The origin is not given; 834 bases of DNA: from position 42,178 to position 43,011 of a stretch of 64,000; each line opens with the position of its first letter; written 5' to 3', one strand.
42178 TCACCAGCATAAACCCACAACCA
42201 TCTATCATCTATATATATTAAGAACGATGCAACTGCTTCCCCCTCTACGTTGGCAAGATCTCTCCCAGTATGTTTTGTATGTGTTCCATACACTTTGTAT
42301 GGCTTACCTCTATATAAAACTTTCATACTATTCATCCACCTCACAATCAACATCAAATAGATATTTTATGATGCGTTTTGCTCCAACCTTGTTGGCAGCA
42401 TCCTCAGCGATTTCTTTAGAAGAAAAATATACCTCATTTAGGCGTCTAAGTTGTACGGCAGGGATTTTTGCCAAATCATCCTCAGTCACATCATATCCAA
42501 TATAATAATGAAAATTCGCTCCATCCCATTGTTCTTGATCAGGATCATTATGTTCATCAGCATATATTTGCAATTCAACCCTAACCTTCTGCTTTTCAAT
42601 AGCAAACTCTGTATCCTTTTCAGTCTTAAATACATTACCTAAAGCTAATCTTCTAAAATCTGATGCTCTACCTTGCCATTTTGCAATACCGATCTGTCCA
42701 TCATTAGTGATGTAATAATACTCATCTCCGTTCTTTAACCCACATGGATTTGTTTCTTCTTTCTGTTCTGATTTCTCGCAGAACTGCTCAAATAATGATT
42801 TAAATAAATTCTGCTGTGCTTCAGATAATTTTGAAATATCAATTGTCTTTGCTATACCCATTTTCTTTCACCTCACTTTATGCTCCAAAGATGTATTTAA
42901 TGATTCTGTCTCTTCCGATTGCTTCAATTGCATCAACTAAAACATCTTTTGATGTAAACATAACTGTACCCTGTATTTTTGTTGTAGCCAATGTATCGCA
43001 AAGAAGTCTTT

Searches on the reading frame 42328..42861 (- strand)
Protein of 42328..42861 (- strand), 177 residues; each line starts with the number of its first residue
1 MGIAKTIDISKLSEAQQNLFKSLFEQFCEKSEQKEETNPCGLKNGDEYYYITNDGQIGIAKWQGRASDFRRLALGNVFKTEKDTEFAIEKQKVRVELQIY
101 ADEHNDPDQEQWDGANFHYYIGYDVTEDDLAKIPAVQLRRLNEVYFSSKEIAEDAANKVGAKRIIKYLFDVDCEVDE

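Call 66: search_protein_families(library=pfam, max_evalue=0.01, proteins=[window:42328-42861:-])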
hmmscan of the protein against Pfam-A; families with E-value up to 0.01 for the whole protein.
window:42328-42861:- (177 aa): 1 family
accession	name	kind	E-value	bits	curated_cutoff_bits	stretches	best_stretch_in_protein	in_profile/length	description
PF20781.2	TssR_C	-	0.0087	16.7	25.7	0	8-53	88-137/141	TssR C-terminal domain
